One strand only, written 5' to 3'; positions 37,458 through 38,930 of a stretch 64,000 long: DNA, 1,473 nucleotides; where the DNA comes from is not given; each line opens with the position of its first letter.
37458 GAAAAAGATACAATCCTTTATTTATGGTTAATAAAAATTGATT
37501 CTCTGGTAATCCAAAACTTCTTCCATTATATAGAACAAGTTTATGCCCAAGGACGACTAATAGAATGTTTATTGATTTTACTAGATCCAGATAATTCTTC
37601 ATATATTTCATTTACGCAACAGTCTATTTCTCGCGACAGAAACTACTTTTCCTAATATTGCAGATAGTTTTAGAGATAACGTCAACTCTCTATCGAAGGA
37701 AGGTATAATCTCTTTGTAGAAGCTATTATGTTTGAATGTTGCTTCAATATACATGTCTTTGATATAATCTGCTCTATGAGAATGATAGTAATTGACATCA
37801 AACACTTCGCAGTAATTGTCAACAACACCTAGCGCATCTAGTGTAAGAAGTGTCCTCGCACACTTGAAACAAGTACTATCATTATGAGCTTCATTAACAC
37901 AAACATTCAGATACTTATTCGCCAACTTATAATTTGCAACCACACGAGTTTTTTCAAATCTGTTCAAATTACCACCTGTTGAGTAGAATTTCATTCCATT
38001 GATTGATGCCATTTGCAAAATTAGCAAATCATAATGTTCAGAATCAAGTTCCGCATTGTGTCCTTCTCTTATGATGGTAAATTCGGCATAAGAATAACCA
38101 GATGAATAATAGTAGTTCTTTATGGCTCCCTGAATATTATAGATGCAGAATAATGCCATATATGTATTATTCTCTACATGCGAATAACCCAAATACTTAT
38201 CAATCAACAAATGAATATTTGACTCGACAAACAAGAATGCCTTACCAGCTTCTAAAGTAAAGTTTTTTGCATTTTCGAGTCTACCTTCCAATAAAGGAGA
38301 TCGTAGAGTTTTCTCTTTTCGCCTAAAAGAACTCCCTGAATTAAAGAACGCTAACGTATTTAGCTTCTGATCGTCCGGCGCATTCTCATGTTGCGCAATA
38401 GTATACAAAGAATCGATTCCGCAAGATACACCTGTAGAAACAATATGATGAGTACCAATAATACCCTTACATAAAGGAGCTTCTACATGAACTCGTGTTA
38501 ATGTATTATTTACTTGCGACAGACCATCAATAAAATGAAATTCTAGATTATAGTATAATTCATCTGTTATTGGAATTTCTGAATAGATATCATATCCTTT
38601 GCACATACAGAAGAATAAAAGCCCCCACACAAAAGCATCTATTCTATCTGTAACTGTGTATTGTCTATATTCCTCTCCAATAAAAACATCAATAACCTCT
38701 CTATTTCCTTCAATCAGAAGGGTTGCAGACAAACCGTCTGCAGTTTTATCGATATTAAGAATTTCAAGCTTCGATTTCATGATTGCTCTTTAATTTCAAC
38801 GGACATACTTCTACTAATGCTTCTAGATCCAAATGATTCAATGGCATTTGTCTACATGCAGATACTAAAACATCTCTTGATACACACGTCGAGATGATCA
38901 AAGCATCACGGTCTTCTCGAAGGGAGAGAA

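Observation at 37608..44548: Two divergent paralogs of an uncharacterised ~390-aa protein with a Cys-substituted PP-loop-like motif inside the Wzx/Wzy cassette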

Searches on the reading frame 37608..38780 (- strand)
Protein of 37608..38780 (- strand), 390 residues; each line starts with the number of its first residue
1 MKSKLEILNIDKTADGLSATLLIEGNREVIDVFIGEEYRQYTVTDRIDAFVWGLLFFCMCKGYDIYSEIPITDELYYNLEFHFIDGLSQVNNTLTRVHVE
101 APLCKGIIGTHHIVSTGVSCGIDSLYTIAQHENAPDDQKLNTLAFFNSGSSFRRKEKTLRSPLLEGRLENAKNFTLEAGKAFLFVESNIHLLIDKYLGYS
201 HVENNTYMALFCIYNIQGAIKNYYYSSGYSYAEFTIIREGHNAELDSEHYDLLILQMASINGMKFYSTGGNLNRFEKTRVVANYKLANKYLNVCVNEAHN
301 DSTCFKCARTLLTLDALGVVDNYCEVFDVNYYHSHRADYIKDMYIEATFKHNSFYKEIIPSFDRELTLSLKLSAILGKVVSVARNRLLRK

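Call 4: search_protein_families(library=pfam, proteins=[window:37608-38780:-], max_evalue=10)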
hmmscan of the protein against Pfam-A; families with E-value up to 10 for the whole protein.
window:37608-38780:- (390 aa): 1 family
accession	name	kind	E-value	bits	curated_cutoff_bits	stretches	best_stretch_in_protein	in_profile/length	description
PF10723.15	RepB-RCR_reg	-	0.19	12.1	21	1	264-313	14-64/81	Replication regulatory protein RepB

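Call 5: search_protein_families(library=ncbifam, proteins=[window:37608-38780:-], max_evalue=10)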
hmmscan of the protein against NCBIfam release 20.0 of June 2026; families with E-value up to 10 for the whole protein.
window:37608-38780:- (390 aa): 0 families

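Call 6: search_solved_structures(query=window:37608-38780:-, max_evalue=10)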
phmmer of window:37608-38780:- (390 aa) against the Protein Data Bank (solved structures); distinct sequences matched with E-value up to 10: 0.
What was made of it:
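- Checked: 'Cannot place in a known family' also holds: there are no Pfam, NCBIfam or PDB-sequence hits (calls 4-6).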

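Call 7: find_homologous_proteins(query=window:37608-38780:-)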
Query window:37608-38780:- (390 aa): 130 proteins with E <= 0.001 among 3254 candidates; the best 120 are listed.
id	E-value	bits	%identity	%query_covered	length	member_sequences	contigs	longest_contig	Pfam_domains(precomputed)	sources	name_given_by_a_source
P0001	1.3e-246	835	94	100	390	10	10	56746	-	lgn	-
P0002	3.0e-221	752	84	100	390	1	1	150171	-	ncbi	-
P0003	2.1e-220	749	84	100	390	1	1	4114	-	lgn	-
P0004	2.2e-175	601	68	99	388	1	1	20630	-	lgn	-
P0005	3.1e-173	594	66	99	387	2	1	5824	-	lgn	-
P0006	3.7e-167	574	65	99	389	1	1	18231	-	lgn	-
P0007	5.4e-147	508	59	99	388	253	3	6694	-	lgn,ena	-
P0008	3.6e-144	498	58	99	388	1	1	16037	-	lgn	-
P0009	8.0e-117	408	51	97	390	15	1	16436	-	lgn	-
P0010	1.9e-116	407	52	93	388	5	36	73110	-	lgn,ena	-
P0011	4.2e-116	406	52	95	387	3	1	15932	-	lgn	-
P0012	1.3e-115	404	52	95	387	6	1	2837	-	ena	-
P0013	3.9e-115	403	50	99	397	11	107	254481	-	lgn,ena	-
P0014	7.9e-115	402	52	95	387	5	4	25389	-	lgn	-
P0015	1.8e-114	401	52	95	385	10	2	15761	-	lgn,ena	-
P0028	9.1e-107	375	50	96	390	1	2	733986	-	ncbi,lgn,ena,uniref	ncbi:hypothetical protein [Alistipes sp.]|uniref:hypothetical protein n=1 Tax=Alistipes sp. TaxID=18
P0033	7.8e-105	369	47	99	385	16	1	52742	-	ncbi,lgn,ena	-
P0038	1.8e-103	364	44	99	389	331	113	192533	-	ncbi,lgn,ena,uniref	ncbi:hypothetical protein [Phocaeicola vulgatus]|uniref:hypothetical protein n=1 Tax=Phocaeicola vul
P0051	1.6e-99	351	48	94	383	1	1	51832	-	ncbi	-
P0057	7.0e-98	346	44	95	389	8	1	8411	-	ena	-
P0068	2.4e-94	334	43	98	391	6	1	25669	-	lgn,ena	-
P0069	2.2e-92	328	45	99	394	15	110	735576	-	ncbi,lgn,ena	-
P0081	3.5e-82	294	42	94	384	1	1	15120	-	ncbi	-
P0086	6.5e-79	284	39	98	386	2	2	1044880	-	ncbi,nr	ncbi:MAG: hypothetical protein NC210_04075 [[Clostridium] fimetarium]|nr:hypothetical protein [Alist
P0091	1.5e-69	253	37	93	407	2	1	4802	-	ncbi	-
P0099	1.3e-44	171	33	88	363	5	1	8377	-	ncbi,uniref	ncbi:hypothetical protein V7111_24230 [Neobacillus niacini]|uniref:hypothetical protein n=1 Tax=Neob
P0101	6.1e-43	165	32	96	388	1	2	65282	-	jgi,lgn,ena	jgi:hypothetical protein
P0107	8.9e-40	155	35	83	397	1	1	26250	-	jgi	jgi:hypothetical protein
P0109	6.5e-38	149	33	83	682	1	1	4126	PF00768.26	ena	-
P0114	5.7e-32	129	31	90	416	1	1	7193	-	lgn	-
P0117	9.9e-31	125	30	91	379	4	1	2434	-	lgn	-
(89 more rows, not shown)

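Call 11: search_solved_structures(query=A1, max_evalue=10, show_alignments=3)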
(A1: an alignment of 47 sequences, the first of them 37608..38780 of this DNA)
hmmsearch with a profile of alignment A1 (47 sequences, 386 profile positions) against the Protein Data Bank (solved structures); distinct sequences matched with E-value up to 10: 1.
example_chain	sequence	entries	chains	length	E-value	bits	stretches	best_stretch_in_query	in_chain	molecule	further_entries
3tqi_A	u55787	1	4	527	0.095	14.7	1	78-129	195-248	GMP synthase [glutamine-hydrolyzing]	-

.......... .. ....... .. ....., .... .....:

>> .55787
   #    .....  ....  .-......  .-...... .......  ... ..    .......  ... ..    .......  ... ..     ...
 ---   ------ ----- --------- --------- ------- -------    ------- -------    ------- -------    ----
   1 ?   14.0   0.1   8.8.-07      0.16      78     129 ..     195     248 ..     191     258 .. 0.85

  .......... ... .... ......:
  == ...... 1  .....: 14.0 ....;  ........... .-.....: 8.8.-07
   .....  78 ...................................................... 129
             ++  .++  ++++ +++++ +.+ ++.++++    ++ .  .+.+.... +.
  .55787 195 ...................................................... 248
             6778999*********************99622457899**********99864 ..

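Call 16: find_encoding_contigs(protein=P0099, flank=8000, max_places=3)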
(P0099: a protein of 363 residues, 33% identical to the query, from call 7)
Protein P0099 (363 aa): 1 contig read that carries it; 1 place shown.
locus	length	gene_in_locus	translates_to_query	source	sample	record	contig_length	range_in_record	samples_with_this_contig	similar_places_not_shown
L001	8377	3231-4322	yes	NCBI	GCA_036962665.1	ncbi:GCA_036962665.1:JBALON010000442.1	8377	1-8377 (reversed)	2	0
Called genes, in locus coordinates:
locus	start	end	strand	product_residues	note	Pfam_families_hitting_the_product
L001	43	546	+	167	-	PF05163:DinB, PF12867:DinB_2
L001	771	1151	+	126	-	-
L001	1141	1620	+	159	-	-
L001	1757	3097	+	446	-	-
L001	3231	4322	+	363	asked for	-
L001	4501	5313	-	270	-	PF00089:Trypsin (weak), PF13365:Trypsin_2, PF10459:Peptidase_S46 (weak)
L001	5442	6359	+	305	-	PF02558:ApbA, PF08546:ApbA_C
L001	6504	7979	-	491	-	PF01235:Na_Ala_symp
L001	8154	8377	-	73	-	?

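Call 17: find_encoding_contigs(protein=P0101, flank=8000, max_places=3)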
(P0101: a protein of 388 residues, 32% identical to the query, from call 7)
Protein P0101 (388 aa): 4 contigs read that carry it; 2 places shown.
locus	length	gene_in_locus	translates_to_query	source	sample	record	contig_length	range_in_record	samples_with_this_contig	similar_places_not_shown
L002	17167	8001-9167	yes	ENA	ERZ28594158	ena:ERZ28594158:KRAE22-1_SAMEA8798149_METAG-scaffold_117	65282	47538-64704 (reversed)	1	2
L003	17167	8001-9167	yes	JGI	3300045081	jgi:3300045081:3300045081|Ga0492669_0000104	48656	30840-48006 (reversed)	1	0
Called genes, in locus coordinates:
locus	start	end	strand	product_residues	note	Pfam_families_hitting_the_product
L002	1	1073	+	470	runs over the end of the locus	PF03062:MBOAT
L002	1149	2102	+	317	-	-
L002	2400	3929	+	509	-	-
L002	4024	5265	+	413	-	PF09587:PGA_cap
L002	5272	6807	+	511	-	PF01554:MatE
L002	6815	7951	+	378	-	PF13472:Lipase_GDSL_2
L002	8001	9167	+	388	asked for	-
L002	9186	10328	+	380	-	PF01757:Acyl_transf_3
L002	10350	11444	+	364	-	PF04230:PS_pyruv_trans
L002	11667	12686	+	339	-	PF00534:Glycos_transf_1, PF13692:Glyco_trans_1_4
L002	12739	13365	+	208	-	PF00132:Hexapep, PF14602:Hexapep_2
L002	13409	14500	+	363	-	PF04577:Glyco_transf_61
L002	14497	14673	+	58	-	-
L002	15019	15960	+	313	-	-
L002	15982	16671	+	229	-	PF13578:Methyltransf_24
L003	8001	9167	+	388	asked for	-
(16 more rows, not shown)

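Call 19: find_encoding_contigs(protein=P0038, flank=8000, max_places=3)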
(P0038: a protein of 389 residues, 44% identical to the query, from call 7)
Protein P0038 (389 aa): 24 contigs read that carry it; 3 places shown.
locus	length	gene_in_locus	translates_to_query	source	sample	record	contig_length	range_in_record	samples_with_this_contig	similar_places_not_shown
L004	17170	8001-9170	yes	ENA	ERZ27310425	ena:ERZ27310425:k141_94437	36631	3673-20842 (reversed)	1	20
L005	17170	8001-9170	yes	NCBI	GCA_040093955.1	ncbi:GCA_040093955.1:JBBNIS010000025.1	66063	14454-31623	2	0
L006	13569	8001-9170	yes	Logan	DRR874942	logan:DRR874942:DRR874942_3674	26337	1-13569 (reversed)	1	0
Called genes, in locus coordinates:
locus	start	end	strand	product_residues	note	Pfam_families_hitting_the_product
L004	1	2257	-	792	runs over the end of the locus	PF08800:BT4734-like_N, PF13148:DUF3987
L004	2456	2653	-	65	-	-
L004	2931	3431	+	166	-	PF02357:NusG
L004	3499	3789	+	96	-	PF01909:NTP_transf_2 (weak), PF18765:Polbeta (weak)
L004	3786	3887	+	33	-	-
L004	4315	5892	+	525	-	-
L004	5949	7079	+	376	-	PF13506:Glyco_transf_21 (weak), PF00535:Glycos_transf_2, PF10111:Glyco_tranf_2_2, PF13641:Glyco_tranf_2_3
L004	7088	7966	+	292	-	PF04230:PS_pyruv_trans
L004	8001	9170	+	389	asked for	-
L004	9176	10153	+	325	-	PF01757:Acyl_transf_3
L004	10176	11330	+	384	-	PF20706:GT4-conflict (weak), PF00534:Glycos_transf_1, PF13692:Glyco_trans_1_4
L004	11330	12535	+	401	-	PF13439:Glyco_transf_4, PF20706:GT4-conflict, PF00534:Glycos_transf_1, PF13692:Glyco_trans_1_4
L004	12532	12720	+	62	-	-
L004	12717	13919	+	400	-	PF04932:Wzy_C (weak)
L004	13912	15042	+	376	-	PF20706:GT4-conflict (weak), PF00534:Glycos_transf_1, PF13692:Glyco_trans_1_4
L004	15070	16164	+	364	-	PF13439:Glyco_transf_4, PF13579:Glyco_trans_4_4 (weak), PF20706:GT4-conflict (weak), PF00534:Glycos_transf_1, PF13692:Glyco_trans_1_4, PF13524:Glyco_trans_1_2 (faint)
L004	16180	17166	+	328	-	PF01757:Acyl_transf_3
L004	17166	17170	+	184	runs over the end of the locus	PF00132:Hexapep (faint)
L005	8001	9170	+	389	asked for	-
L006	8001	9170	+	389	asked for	-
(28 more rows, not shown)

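Call 20: find_encoding_contigs(protein=P0107, flank=8000, max_places=2)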
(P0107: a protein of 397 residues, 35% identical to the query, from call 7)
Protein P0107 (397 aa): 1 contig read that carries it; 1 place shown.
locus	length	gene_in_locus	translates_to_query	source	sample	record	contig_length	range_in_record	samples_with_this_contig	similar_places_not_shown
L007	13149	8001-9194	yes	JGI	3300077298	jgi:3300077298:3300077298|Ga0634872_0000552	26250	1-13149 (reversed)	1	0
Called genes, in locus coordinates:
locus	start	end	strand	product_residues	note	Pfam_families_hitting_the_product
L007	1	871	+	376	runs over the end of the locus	PF00534:Glycos_transf_1, PF13692:Glyco_trans_1_4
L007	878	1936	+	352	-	PF14897:EpsG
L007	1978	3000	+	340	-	PF01073:3Beta_HSD, PF01370:Epimerase, PF02719:Polysacc_synt_2, PF04321:RmlD_sub_bind (weak), PF05368:NmrA, PF13460:NAD_binding_10, PF16363:GDP_Man_Dehyd, PF08485:Polysacc_syn_2C, +1 more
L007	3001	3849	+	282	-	PF01370:Epimerase, PF04321:RmlD_sub_bind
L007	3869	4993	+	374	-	PF02350:Epimerase_2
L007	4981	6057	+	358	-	PF04230:PS_pyruv_trans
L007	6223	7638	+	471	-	PF04422:FrhB_FdhB_N, PF04432:FrhB_FdhB_C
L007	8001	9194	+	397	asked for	-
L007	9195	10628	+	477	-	PF01943:Polysacc_synt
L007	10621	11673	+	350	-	PF01757:Acyl_transf_3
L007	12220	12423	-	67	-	-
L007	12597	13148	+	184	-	?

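Call 21: predict_structure(alignment_id=A1)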
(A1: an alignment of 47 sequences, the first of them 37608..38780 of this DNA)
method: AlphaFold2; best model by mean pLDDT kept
length: 390 residues; sequences in the alignment: 47
mean_pLDDT: 96.4   pTM: 0.93
mean pLDDT of the five models: 96.4, 96.0, 95.7, 95.6, 95.4
residues with pLDDT >= 90: 372; 70-90: 16; 50-70: 2; < 50: 0
segments of 3 or more residues with pLDDT < 50: none
pLDDT, mean of each block of 10 residues (from residue 1): 94 98 98 98 98 98 98 99 97 97 96 98 98 97 97 87 96 98 98 96 97 98 96 92 90 98 96 96 98 96 97 98 98 98 97 94 97 97 89
secondary structure, 60 per line:
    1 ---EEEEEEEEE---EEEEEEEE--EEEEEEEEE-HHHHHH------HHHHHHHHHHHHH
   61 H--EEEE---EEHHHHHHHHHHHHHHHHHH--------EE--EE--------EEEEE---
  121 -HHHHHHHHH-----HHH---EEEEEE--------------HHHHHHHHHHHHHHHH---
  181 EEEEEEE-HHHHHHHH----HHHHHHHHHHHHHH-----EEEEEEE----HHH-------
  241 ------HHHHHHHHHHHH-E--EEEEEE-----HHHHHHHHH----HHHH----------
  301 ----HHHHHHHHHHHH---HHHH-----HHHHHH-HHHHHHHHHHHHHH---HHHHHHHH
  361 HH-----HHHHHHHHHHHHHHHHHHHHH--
elements in order: E4-12 E16-23 E26-34 H36-41 H48-61 E64-67 H73-90 E113-117 H122-130 E142-147 H162-177 E181-187 H189-196 H201-214 E220-226 H247-258 E263-268 H274-282 H287-290 H305-316 H320-323 H329-334 H336-349 H353-362 H368-388
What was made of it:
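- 37608..38780 (-): Copy A, 390 aa: N-terminal domain of unassigned fold, QueC-like PP-loop core, Cys3-Asp metal motif and basic amphipathic C-terminal helix. AF2 pLDDT 96.4 (call 21).
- The AF2 model has pLDDT 96.4 and pTM 0.93, with five parallel strands alternating with helices after the loop (call 21).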

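Call 23: fold_search(model_id=the predicted structure, library=pdb)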
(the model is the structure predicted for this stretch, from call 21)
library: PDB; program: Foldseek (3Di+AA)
matches with E <= 10: 620; with E <= 0.001: 0
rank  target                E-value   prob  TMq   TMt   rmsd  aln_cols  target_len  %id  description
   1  2e89_D                6.9e-03  0.96  0.30  0.36  14.0       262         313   14  Crystal structure of Aquifex aeolicus TilS in a complex with ATP, Magnesium ion, and L-lysine (released 2007-11-13)
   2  7mo6_B                1.1e-02  0.84  0.25  0.20  10.8       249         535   16  Guanosine Monophosphate Synthase from Aspergillus fumigatus Af293 (released 2022-02-16)
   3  7mo6_A                1.5e-02  0.89  0.23  0.18   9.9       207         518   14  Guanosine Monophosphate Synthase from Aspergillus fumigatus Af293 (released 2022-02-16)
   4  4f4i_A                1.9e-02  0.28  0.17  0.27  10.3       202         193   16  Crystal structure of Thymidylate Kinase from Staphylococcus aureus in apo-form (released 2012-05-23)
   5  1gpm_B                2.7e-02  0.84  0.25  0.21   9.0       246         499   13  ESCHERICHIA COLI GMP SYNTHETASE COMPLEXED WITH AMP AND PYROPHOSPHATE (released 1996-01-29)
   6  7aud_A                2.7e-02  0.08  0.12  0.10  20.7       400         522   12  Structure of an engineered helicase domain construct for human Bloom syndrome protein (BLM) (released 2020-12-16)
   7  6scy_A                3.3e-02  0.85  0.31  0.38  10.3       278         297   14  U34-tRNA thiolase NcsA from Methanococcus maripaludis with its [4Fe-4S] cluster (released 2020-08-26)
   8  5gha_C                3.5e-02  0.75  0.25  0.30   9.2       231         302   15  Sulfur Transferase TtuA in complex with Sulfur Carrier TtuB (released 2017-05-03)
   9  2e21_B                3.7e-02  0.75  0.29  0.34  13.0       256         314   12  Crystal structure of TilS in a complex with AMPPNP from Aquifex aeolicus. (released 2007-11-06)
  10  6scy_B                5.2e-02  0.75  0.28  0.35  10.9       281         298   15  U34-tRNA thiolase NcsA from Methanococcus maripaludis with its [4Fe-4S] cluster (released 2020-08-26)
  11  5ztb_A                5.2e-02  0.72  0.26  0.32   8.8       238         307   14  Structure of Sulfurtransferase (released 2019-06-12)
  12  5tw7_B                5.8e-02  0.35  0.25  0.20  22.9       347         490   13  Crystal structure of a GMP synthase (glutamine-hydrolyzing) from Neisseria gonorrhoeae (released 2016-11-23)
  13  1gpm_A                6.9e-02  0.57  0.24  0.20   9.7       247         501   14  ESCHERICHIA COLI GMP SYNTHETASE COMPLEXED WITH AMP AND PYROPHOSPHATE (released 1996-01-29)
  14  2e18_A                8.2e-02  0.63  0.28  0.40  13.8       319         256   13  Crystal structure of project PH0182 from Pyrococcus horikoshii OT3 (released 2007-04-24)
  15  5ztb_B                8.2e-02  0.54  0.26  0.31  12.5       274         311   14  Structure of Sulfurtransferase (released 2019-06-12)
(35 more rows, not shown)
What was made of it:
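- Foldseek against PDB ranks TilS, GMP synthase, NcsA, TtuA and NadE at the top (best E = 6.9e-3, probability 0.96; call 23). NcsA and TtuA are among the top PDB fold hits (call 23).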

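Call 26: search_protein_representatives(alignment_id=A1)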
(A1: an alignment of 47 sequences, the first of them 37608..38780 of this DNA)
Query: 47 sequences, 386 profile positions. Proteins with E-value up to 0.001 (for the whole library): 7851; up to 1e-10: 5200; up to 1e-30: 1715. The best 150 are listed.
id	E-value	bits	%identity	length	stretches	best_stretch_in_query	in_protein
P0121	3.8e-190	648.1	-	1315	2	2-359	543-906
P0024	3.5e-148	509.9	-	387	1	1-382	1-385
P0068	1.4e-138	478.4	-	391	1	1-384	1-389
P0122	6.5e-137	472.8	-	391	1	1-384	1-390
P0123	6.4e-134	463.0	-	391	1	2-382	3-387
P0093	4.3e-128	443.8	-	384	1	1-383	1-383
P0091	2.9e-127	441.1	-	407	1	2-384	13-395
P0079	1.1e-125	435.9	-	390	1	2-383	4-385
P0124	1.3e-125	435.7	-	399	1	4-382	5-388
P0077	1.4e-125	435.5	-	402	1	3-379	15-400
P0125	4.0e-123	427.4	-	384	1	1-376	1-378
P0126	2.6e-121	421.5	-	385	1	5-381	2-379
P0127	7.7e-121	419.9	-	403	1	3-383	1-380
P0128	4.1e-120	417.5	-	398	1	3-384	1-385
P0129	1.3e-118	412.6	-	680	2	10-375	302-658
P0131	3.7e-116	404.5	-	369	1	4-363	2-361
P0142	1.8e-110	385.8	-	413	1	24-373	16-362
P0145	7.6e-110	383.7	-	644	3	4-372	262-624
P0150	5.3e-108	377.7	-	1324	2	10-380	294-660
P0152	1.3e-107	376.4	-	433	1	15-357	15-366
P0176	7.0e-102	357.5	-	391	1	10-344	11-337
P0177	7.2e-102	357.5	-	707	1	9-359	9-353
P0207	2.3e-96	339.4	-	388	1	16-369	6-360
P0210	4.6e-96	338.4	-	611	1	4-371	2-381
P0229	2.4e-94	332.7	-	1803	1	13-347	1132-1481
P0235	4.9e-94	331.7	-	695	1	5-382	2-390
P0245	1.9e-93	329.7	-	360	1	29-380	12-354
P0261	3.3e-92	325.7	-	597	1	11-358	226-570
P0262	7.0e-92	324.6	-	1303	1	6-361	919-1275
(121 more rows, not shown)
